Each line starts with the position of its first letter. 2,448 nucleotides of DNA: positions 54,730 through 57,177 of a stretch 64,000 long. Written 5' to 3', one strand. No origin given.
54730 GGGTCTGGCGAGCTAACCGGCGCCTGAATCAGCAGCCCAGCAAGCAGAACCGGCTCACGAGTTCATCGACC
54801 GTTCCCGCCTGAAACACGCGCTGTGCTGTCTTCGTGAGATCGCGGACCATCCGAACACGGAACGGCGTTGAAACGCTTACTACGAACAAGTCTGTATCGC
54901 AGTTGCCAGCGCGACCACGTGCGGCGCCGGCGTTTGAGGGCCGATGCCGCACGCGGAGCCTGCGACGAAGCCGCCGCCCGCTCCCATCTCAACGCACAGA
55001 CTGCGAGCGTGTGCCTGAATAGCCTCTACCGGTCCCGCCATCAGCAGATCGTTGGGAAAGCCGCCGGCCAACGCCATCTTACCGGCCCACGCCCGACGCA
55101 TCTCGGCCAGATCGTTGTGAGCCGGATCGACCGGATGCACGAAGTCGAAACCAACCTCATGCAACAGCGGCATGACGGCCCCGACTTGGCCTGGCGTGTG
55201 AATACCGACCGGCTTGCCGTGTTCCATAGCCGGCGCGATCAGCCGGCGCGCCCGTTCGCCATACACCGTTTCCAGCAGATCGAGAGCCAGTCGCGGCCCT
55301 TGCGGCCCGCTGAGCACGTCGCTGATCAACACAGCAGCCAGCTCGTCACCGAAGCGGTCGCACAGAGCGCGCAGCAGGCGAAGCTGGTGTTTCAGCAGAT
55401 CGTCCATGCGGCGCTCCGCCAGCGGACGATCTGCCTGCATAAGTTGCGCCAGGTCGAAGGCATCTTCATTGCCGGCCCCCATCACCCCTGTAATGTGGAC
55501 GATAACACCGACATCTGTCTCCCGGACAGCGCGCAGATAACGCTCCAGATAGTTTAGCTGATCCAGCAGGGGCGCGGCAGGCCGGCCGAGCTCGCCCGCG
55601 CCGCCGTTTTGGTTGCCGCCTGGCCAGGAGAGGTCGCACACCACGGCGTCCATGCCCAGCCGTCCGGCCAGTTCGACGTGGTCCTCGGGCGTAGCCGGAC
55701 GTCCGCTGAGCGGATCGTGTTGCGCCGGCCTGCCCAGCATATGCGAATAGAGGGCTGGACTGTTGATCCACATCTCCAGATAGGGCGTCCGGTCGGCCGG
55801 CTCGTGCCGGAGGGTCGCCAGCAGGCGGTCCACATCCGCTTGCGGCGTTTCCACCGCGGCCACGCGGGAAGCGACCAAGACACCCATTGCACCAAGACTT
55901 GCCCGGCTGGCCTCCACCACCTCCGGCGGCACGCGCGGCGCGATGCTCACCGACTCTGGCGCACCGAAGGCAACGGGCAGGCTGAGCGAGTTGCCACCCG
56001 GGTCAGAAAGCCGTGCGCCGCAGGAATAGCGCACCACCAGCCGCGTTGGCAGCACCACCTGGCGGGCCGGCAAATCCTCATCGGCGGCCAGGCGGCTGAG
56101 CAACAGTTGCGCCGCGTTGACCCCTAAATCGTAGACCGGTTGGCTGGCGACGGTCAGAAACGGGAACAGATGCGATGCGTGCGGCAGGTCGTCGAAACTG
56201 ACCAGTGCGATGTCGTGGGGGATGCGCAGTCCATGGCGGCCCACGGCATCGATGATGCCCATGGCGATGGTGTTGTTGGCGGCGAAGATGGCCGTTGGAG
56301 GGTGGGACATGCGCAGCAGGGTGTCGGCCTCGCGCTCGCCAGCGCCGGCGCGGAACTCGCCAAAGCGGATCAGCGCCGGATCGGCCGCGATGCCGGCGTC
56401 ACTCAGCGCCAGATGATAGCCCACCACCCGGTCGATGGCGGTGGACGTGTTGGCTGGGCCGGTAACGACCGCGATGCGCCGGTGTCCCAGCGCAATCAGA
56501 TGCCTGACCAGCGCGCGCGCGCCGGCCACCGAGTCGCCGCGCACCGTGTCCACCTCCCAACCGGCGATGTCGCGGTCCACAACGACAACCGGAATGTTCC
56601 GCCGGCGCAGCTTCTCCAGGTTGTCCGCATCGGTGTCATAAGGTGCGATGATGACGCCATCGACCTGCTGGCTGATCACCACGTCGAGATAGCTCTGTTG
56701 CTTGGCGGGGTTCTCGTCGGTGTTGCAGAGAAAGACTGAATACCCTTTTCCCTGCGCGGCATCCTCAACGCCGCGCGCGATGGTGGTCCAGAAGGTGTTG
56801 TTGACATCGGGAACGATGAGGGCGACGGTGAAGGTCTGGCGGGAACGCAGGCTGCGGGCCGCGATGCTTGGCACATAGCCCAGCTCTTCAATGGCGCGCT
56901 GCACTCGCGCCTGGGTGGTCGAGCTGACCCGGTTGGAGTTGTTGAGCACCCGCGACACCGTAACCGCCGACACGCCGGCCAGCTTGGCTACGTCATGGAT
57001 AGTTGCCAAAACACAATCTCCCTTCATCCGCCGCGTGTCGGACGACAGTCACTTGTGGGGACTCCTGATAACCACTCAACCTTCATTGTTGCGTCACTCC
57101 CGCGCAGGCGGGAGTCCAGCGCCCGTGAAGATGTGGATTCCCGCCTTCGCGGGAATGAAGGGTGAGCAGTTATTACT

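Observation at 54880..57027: A LacI-family repressor fused to a uroporphyrinogen-decarboxylase-like domain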

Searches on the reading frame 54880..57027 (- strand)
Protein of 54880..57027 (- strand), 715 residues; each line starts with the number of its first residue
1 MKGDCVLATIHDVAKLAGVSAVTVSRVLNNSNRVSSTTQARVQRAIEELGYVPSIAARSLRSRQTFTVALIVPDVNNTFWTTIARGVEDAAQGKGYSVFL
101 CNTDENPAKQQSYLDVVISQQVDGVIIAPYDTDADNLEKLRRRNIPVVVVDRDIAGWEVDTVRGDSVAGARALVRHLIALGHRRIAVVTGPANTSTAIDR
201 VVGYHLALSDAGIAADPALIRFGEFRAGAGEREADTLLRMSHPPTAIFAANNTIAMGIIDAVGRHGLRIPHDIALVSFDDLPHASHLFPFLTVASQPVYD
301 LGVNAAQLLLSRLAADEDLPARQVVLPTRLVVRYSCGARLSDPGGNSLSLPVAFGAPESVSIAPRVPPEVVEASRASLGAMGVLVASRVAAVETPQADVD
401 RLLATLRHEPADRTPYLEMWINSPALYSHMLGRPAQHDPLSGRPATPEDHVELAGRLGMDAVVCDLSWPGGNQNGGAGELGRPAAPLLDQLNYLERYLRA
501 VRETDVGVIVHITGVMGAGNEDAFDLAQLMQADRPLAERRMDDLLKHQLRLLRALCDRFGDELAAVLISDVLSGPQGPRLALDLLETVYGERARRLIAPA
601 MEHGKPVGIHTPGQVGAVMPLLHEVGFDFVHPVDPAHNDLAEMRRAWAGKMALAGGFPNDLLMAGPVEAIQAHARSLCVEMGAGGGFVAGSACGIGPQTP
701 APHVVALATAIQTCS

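Call 3: search_protein_families(library=pfam, proteins=[window:54880-57027:-], max_evalue=0.01)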
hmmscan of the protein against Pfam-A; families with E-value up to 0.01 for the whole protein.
window:54880-57027:- (715 aa): 5 families
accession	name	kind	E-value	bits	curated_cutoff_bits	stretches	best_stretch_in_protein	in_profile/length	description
PF00532.27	Peripla_BP_1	-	4.1e-39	135.2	22.2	1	67-322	3-270/281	Periplasmic binding proteins and sugar binding domain of LacI family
PF13377.12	Peripla_BP_3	-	2e-32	113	26.5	1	174-336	1-167/167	Periplasmic binding protein-like domain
PF13407.12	Peripla_BP_4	-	1.9e-25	90.3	35.1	1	68-286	1-224/258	Periplasmic binding protein domain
PF00356.27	LacI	-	1.8e-19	69.7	27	1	9-54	1-46/46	Bacterial regulatory proteins, lacI family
PF01208.23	URO-D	-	2.1e-13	50.5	23.9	1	515-712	153-344/346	Uroporphyrinogen decarboxylase (URO-D)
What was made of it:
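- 56866..57003 (-): LacI-type helix-turn-helix (residues 9-54). Pfam PF00356, E 1.8e-19 (call 3).
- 56020..56829 (-): Periplasmic-binding-protein-type effector/dimerisation core (residues 67-336). Equivalents of the LacI inducer-pocket residues (R200, N251, D279) are invariant. Pfam Peripla_BP_1/3/4 (call 3).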

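Call 4: search_protein_families(library=ncbifam, proteins=[window:54880-57027:-], max_evalue=0.01)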
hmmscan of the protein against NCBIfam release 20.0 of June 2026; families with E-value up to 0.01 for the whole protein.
window:54880-57027:- (715 aa): 30 families (the best 25 are shown)
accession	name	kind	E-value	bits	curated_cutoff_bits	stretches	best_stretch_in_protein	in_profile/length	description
NF008269.0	PRK11041.1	equivalog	1.1e-73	248.3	436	1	5-337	7-338/342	DNA-binding transcriptional regulator CytR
NF047341.1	lactose_RbsR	equivalog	1.2e-73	248.3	382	1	8-336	3-328/331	ribose utilization transcriptional repressor RbsR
NF007743.0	PRK10423.1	equivalog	2.4e-71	240.5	531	1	7-335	1-329/330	ribose operon transcriptional repressor RbsR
NF007979.0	PRK10703.1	equivalog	3.3e-70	236.9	501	1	7-336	1-331/341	HTH-type transcriptional repressor PurR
TIGR01481.1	ccpA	equivalog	6.7e-65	219.7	442.35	1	9-335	4-328/330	catabolite control protein A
NF007075.0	PRK09526.1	subfamily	3.8e-61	207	340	1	8-338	6-333/358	LacI family DNA-binding transcriptional regulator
NF051853.1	TransRegUriRCory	equivalog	1.3e-60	205.3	550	1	8-335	1-323/327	transcriptional regulator UriR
NF007449.0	PRK10014.1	subfamily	2.5e-60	204.4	310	1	8-333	7-341/342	Mal regulon transcriptional regulator MalI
NF008002.0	PRK10727.1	equivalog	6.4e-56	189.9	557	1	7-338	1-331/341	HTH-type transcriptional regulator GalR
NF052440.1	TransRegGNTRPSEAE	equivalog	2.5e-55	187.9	400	1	8-335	6-332/333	HTH-type transcriptional regulator GntR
NF007706.0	PRK10401.1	equivalog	1.1e-51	176.1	555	1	8-339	2-332/346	HTH-type transcriptional regulator GalS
TIGR02417.1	fruct_sucro_rep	subfamily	1.6e-46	159.1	389.55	1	9-322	1-316/327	D-fructose-responsive transcription factor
NF008452.0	PRK11303.1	equivalog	1.1e-41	143.2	385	1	9-281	2-276/332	catabolite repressor/activator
NF047913.1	TransRegIdnR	equivalog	1.8e-37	129.4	500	1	9-322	7-317/331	DNA-binding transcriptional regulator IdnR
NF011563.0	PRK14987.1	equivalog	2e-31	109.4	433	1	10-317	8-313/331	gluconate operon transcriptional repressor GntR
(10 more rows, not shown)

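Call 5: find_homologous_proteins(query=window:54880-57027:-, max_evalue=0.00001)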
Query window:54880-57027:- (715 aa): 579 proteins with E <= 0.00001 among 8000 candidates; the best 120 are listed.
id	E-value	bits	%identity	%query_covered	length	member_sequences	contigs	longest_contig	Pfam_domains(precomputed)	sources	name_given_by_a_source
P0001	0.0e+0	1573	100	99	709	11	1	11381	PF13377.13,PF00532.28,PF00356.28,PF13407.13,PF01208.24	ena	-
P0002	0.0e+0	1298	82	100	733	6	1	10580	PF13377.13,PF00532.28,PF00356.28,PF13407.13,PF01208.24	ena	-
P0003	0.0e+0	1258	81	99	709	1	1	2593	PF13377.13,PF00532.28,PF00356.28,PF13407.13,PF01208.24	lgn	-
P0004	0.0e+0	1207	78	99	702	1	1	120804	PF13377.13,PF00532.28,PF00356.28,PF13407.13,PF01208.24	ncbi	ncbi:MAG: substrate-binding domain-containing protein [Caldilineales bacterium]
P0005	0.0e+0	1200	77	99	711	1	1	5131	PF13377.13,PF00532.28,PF00356.28,PF13407.13,PF01208.24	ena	-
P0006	0.0e+0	1174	76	99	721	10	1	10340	PF13377.13,PF00532.28,PF00356.28,PF13407.13,PF01208.24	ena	-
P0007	2.9e-281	953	74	83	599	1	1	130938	PF13377.13,PF00532.28,PF00356.28,PF13407.13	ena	-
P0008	1.0e-230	786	74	70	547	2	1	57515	PF13377.13,PF00532.28,PF13407.13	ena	-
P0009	9.6e-230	783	53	99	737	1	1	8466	PF13377.13,PF00532.28,PF00356.28,PF13407.13,PF01208.24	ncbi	-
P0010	3.6e-228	778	50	99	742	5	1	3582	PF13377.13,PF00532.28,PF00356.28,PF13407.13,PF01208.24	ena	-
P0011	3.6e-228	778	53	98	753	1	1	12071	PF13377.13,PF00532.28,PF00356.28,PF13407.13,PF01208.24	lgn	-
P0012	5.8e-228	777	51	99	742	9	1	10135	PF13377.13,PF00532.28,PF00356.28,PF13407.13,PF01208.24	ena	-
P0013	1.7e-227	775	51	99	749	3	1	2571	PF13377.13,PF00532.28,PF00356.28,PF13407.13,PF01208.24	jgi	jgi:LacI family transcriptional regulator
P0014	3.2e-227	774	52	99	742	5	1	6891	PF13377.13,PF00532.28,PF00356.28,PF13407.13,PF01208.24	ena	-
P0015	5.3e-227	774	52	99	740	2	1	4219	PF13377.13,PF00532.28,PF00356.28,PF13407.13,PF01208.24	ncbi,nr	ncbi:MAG: substrate-binding domain-containing protein [Anaerolineae bacterium]|nr:substrate-binding 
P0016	1.3e-226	772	52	99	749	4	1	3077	PF13377.13,PF00532.28,PF00356.28,PF13407.13,PF01208.24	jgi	jgi:LacI family transcriptional regulator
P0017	2.5e-226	771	52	99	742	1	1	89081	PF13377.13,PF00532.28,PF00356.28,PF13407.13,PF01208.24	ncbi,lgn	-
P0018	2.7e-225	768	51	99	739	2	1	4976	PF13377.13,PF00532.28,PF00356.28,PF13407.13,PF01208.24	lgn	-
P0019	3.5e-225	768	52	99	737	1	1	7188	PF13377.13,PF00532.28,PF00356.28,PF13407.13,PF01208.24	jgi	jgi:LacI family transcriptional regulator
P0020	6.7e-225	767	52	99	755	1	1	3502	PF13377.13,PF00532.28,PF00356.28,PF13407.13,PF01208.24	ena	-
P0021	7.8e-225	767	51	99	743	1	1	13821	PF13377.13,PF00532.28,PF00356.28,PF13407.13,PF01208.24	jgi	-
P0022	7.9e-225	767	51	99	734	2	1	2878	PF13377.13,PF00532.28,PF00356.28,PF13407.13,PF01208.24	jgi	jgi:LacI family transcriptional regulator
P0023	8.5e-225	766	50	99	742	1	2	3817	PF13377.13,PF00532.28,PF00356.28,PF13407.13,PF01208.24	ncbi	-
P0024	1.3e-224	766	51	99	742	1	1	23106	PF13377.13,PF00532.28,PF00356.28,PF13407.13,PF01208.24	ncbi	-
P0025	3.3e-224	764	52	99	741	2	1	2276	PF13377.13,PF00532.28,PF00356.28,PF13407.13,PF01208.24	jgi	jgi:LacI family transcriptional regulator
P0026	5.1e-224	764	53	99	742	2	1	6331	PF13377.13,PF00532.28,PF00356.28,PF13407.13,PF01208.24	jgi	-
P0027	1.1e-223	763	51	99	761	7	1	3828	PF13377.13,PF00532.28,PF00356.28,PF13407.13,PF01208.24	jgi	jgi:LacI family transcriptional regulator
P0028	1.2e-223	763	51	98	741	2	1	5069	PF13377.13,PF00532.28,PF00356.28,PF13407.13,PF01208.24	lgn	-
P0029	1.5e-223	762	52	99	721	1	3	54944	PF13377.13,PF00532.28,PF00356.28,PF13407.13,PF01208.24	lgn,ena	-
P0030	1.6e-223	762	51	99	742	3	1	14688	PF13377.13,PF00532.28,PF00356.28,PF13407.13,PF01208.24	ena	-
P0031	1.8e-223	762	53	99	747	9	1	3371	PF13377.13,PF00532.28,PF00356.28,PF13407.13,PF01208.24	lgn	-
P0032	3.6e-223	761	51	99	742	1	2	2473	PF13377.13,PF00532.28,PF00356.28,PF13407.13,PF01208.24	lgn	-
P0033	1.8e-222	759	51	99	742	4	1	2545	PF13377.13,PF00532.28,PF00356.28,PF13407.13,PF01208.24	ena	-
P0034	2.4e-222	758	52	99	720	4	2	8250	PF13377.13,PF00532.28,PF00356.28,PF13407.13,PF01208.24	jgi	-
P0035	2.6e-222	758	50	99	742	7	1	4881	PF13377.13,PF00532.28,PF00356.28,PF13407.13,PF01208.24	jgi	jgi:LacI family transcriptional regulator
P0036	2.9e-222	758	51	99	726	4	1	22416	PF13377.13,PF00532.28,PF00356.28,PF13407.13,PF01208.24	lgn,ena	-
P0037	4.0e-222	758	51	99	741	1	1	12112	PF13377.13,PF00532.28,PF00356.28,PF13407.13,PF01208.24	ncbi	-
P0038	8.0e-222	757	50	99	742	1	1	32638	PF13377.13,PF00532.28,PF00356.28,PF13407.13,PF01208.24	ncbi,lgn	-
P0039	1.1e-221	756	50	98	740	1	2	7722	PF13377.13,PF00532.28,PF00356.28,PF13407.13,PF01208.24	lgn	-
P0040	1.7e-221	756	52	99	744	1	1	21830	PF13377.13,PF00532.28,PF00356.28,PF13407.13,PF01208.24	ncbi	-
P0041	2.1e-221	755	53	99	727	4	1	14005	PF13377.13,PF00532.28,PF00356.28,PF13407.13,PF01208.24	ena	-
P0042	4.5e-221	754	51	99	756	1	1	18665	PF13377.13,PF00532.28,PF00356.28,PF13407.13,PF01208.24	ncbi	-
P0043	4.7e-221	754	52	99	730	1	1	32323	PF13377.13,PF00532.28,PF00356.28,PF13407.13,PF01208.24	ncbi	-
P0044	7.0e-221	753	50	99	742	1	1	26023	PF13377.13,PF00532.28,PF00356.28,PF13407.13,PF01208.24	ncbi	ncbi:substrate-binding domain-containing protein [Chloroflexota bacterium]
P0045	9.5e-221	753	50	99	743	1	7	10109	PF13377.13,PF00532.28,PF00356.28,PF13407.13,PF01208.24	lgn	-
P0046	1.3e-220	753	50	99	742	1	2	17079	PF13377.13,PF00532.28,PF00356.28,PF13407.13,PF01208.24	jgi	-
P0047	1.7e-220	752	50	99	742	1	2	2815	PF13377.13,PF00532.28,PF00356.28,PF13407.13,PF01208.24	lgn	-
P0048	1.7e-220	752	50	99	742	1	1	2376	PF13377.13,PF00532.28,PF00356.28,PF13407.13,PF01208.24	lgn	-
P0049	2.4e-220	752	51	99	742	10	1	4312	PF13377.13,PF00532.28,PF00356.28,PF13407.13,PF01208.24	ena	-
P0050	3.6e-220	751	52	99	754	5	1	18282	PF13377.13,PF00532.28,PF00356.28,PF13407.13,PF01208.24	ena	-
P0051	3.9e-220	751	52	99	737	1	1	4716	PF13377.13,PF00532.28,PF00356.28,PF13407.13,PF01208.24,PF01381.29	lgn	-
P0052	4.2e-220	751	52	97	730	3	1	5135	PF13377.13,PF00532.28,PF00356.28,PF13407.13,PF01208.24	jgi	jgi:LacI family transcriptional regulator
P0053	4.9e-220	751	52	99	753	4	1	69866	PF13377.13,PF00532.28,PF00356.28,PF13407.13,PF01208.24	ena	-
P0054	6.5e-220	750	50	97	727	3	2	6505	PF13377.13,PF00532.28,PF00356.28,PF13407.13,PF01208.24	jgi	jgi:LacI family transcriptional regulator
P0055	7.7e-220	750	51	99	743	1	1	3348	PF13377.13,PF00532.28,PF00356.28,PF13407.13,PF01208.24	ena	-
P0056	8.8e-220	750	51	97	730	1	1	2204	PF13377.13,PF00532.28,PF00356.28,PF13407.13,PF01208.24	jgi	jgi:LacI family transcriptional regulator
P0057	1.2e-219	749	50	99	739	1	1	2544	PF13377.13,PF00532.28,PF00356.28,PF13407.13,PF01208.24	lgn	-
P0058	1.3e-219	749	52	99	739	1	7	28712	PF13377.13,PF00532.28,PF00356.28,PF13407.13,PF01208.24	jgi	jgi:LacI family transcriptional regulator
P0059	1.3e-219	749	51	99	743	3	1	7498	PF13377.13,PF00532.28,PF00356.28,PF13407.13,PF01208.24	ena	-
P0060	2.3e-219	748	51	99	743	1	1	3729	PF13377.13,PF00532.28,PF00356.28,PF13407.13,PF01208.24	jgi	-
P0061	3.6e-219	748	51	99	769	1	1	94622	PF13377.13,PF00532.28,PF00356.28,PF13407.13,PF01208.24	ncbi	-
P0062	7.5e-219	747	51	99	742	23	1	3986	PF13377.13,PF00532.28,PF00356.28,PF13407.13,PF01208.24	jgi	jgi:LacI family transcriptional regulator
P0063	7.7e-219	747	50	99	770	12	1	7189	PF13377.13,PF00532.28,PF00356.28,PF13407.13,PF01208.24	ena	-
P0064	8.6e-219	747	52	99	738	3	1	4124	PF13377.13,PF00532.28,PF00356.28,PF13407.13,PF01208.24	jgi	-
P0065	8.9e-219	747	52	99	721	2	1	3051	PF13377.13,PF00532.28,PF00356.28,PF13407.13,PF01208.24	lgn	-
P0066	2.0e-218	745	52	99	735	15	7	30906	PF13377.13,PF00532.28,PF00356.28,PF13407.13,PF01208.24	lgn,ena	-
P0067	3.5e-218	745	50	99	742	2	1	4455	PF13377.13,PF00532.28,PF00356.28,PF13407.13,PF01208.24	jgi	-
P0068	3.8e-218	744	51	98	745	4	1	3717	PF13377.13,PF00532.28,PF00356.28,PF13407.13,PF01208.24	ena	-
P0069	4.5e-218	744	52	98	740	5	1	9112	PF13377.13,PF00532.28,PF00356.28,PF13407.13,PF01208.24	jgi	-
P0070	2.4e-217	742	51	99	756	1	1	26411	PF13377.13,PF00532.28,PF00356.28,PF13407.13,PF01208.24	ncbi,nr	ncbi:MAG: substrate-binding domain-containing protein [Chloroflexota bacterium]|nr:substrate-binding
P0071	4.6e-217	741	51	98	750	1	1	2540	PF13377.13,PF00532.28,PF00356.28,PF13407.13,PF01208.24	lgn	-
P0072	7.9e-217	740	52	99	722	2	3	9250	PF13377.13,PF00532.28,PF00356.28,PF13407.13,PF01208.24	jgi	jgi:LacI family transcriptional regulator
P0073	1.2e-216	739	51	97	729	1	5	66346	PF13377.13,PF00532.28,PF00356.28,PF13407.13,PF01208.24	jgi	-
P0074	1.8e-216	739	51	99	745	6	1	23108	PF13377.13,PF00532.28,PF00356.28,PF13407.13,PF01208.24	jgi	jgi:LacI family transcriptional regulator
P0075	3.0e-216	738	52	99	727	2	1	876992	PF13377.13,PF00532.28,PF00356.28,PF13407.13,PF01208.24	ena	-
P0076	4.6e-216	738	52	99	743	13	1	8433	PF13377.13,PF00532.28,PF00356.28,PF13407.13,PF01208.24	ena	-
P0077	5.0e-216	737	51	98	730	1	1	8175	PF13377.13,PF00532.28,PF00356.28,PF13407.13,PF01208.24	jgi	jgi:LacI family transcriptional regulator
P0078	5.2e-216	737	50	98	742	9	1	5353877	PF13377.13,PF00532.28,PF00356.28,PF13407.13,PF01208.24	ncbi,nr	ncbi:MAG: substrate-binding domain-containing protein [Anaerolineales bacterium]|nr:MAG: substrate-b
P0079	6.3e-216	737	49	99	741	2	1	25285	PF13377.13,PF00532.28,PF00356.28,PF13407.13,PF01208.24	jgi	jgi:LacI family transcriptional regulator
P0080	7.5e-216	737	50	99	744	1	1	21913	PF13377.13,PF00532.28,PF00356.28,PF13407.13,PF01208.24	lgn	-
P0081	7.7e-216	737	51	99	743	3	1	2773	PF13377.13,PF00532.28,PF00356.28,PF13407.13,PF01208.24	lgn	-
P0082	9.2e-216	737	50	99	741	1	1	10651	PF13377.13,PF00532.28,PF00356.28,PF13407.13,PF01208.24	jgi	jgi:LacI family transcriptional regulator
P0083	1.3e-215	736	73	67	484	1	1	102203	PF13377.13,PF01208.24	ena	-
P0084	1.6e-215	736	52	99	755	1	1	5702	PF13377.13,PF00532.28,PF00356.28,PF13407.13,PF01208.24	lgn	-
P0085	2.1e-215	735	52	99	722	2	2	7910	PF13377.13,PF00532.28,PF00356.28,PF13407.13,PF01208.24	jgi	jgi:LacI family transcriptional regulator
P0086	3.7e-215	735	50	97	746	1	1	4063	PF13377.13,PF00532.28,PF00356.28,PF13407.13,PF01208.24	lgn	-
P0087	3.8e-215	735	49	99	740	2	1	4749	PF13377.13,PF00532.28,PF00356.28,PF13407.13,PF01208.24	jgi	-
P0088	4.9e-215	734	51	98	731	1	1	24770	PF13377.13,PF00532.28,PF00356.28,PF13407.13,PF01208.24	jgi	jgi:LacI family transcriptional regulator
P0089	6.1e-215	734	51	99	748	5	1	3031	PF13377.13,PF00532.28,PF00356.28,PF13407.13,PF01208.24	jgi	jgi:LacI family transcriptional regulator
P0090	6.4e-215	734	50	99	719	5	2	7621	PF13377.13,PF00532.28,PF00356.28,PF13407.13,PF01208.24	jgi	jgi:LacI family transcriptional regulator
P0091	7.7e-215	733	50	99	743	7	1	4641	PF13377.13,PF00532.28,PF00356.28,PF13407.13,PF01208.24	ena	-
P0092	1.1e-214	733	51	99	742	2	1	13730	PF13377.13,PF00532.28,PF00356.28,PF13407.13,PF01208.24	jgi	jgi:LacI family transcriptional regulator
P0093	1.4e-214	733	51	99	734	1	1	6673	PF13377.13,PF00532.28,PF00356.28,PF13407.13,PF01208.24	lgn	-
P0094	1.9e-214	732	51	98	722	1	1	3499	PF13377.13,PF00532.28,PF00356.28,PF13407.13,PF01208.24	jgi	jgi:LacI family transcriptional regulator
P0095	2.9e-214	732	51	99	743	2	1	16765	PF13377.13,PF00532.28,PF00356.28,PF13407.13,PF01208.24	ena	-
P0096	3.0e-214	732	51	99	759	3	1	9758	PF13377.13,PF00532.28,PF00356.28,PF13407.13,PF01208.24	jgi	jgi:LacI family transcriptional regulator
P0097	3.4e-214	731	50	98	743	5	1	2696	PF13377.13,PF00532.28,PF00356.28,PF13407.13,PF01208.24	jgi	jgi:LacI family transcriptional regulator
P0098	4.1e-214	731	49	99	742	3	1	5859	PF13377.13,PF00532.28,PF00356.28,PF13407.13,PF01208.24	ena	-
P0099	4.2e-214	731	51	99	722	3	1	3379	PF13377.13,PF00532.28,PF00356.28,PF13407.13,PF01208.24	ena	-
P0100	4.7e-214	731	51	99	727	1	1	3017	PF13377.13,PF00532.28,PF00356.28,PF13407.13,PF01208.24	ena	-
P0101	5.1e-214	731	49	97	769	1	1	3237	PF13377.13,PF00532.28,PF00356.28,PF13407.13,PF01208.24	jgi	jgi:LacI family transcriptional regulator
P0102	5.2e-214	731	52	99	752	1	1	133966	PF13377.13,PF00532.28,PF00356.28,PF13407.13,PF01208.24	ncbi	ncbi:MAG: substrate-binding domain-containing protein [Caldilineales bacterium]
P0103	6.0e-214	731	49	99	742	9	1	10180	PF13377.13,PF00532.28,PF00356.28,PF13407.13,PF01208.24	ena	-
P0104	2.4e-213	729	50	99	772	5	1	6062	PF13377.13,PF00532.28,PF00356.28,PF13407.13,PF01208.24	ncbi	-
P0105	4.7e-213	728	50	99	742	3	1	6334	PF13377.13,PF00532.28,PF00356.28,PF13407.13,PF01208.24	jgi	jgi:LacI family transcriptional regulator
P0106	6.1e-213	727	49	98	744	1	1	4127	PF13377.13,PF00532.28,PF00356.28,PF13407.13,PF01208.24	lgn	-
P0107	6.2e-213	727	51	99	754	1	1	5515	PF13377.13,PF00532.28,PF00356.28,PF13407.13,PF01208.24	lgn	-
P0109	7.5e-213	727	51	99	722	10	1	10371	PF13377.13,PF00532.28,PF00356.28,PF13407.13,PF01208.24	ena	-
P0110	1.3e-212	726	50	98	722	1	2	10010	PF13377.13,PF00532.28,PF00356.28,PF13407.13,PF01208.24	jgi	-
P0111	1.7e-212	726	49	99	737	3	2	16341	PF13377.13,PF00532.28,PF00356.28,PF13407.13,PF01208.24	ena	-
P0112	2.3e-212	725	49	99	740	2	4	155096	PF13377.13,PF00532.28,PF00356.28,PF13407.13,PF01208.24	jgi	-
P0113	2.3e-212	725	50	99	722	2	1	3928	PF13377.13,PF00532.28,PF00356.28,PF13407.13,PF01208.24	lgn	-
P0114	2.8e-212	725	51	99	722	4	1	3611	PF13377.13,PF00532.28,PF00356.28,PF13407.13,PF01208.24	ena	-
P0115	3.3e-212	725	53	98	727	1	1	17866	PF13377.13,PF00532.28,PF00356.28,PF13407.13,PF01208.24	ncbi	-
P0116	3.8e-212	725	50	98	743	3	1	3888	PF13377.13,PF00532.28,PF00356.28,PF13407.13,PF01208.24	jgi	jgi:LacI family transcriptional regulator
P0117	4.8e-212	724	50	99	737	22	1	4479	PF13377.13,PF00532.28,PF00356.28,PF13407.13,PF01208.24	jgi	jgi:LacI family transcriptional regulator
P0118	4.9e-212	724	50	99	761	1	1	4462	PF13377.13,PF00532.28,PF00356.28,PF13407.13,PF01208.24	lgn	-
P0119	6.8e-212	724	49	99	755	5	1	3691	PF13377.13,PF00532.28,PF00356.28,PF13407.13,PF01208.24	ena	-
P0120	6.9e-212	724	51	98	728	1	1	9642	PF13377.13,PF00532.28,PF00356.28,PF13407.13,PF01208.24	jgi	jgi:LacI family transcriptional regulator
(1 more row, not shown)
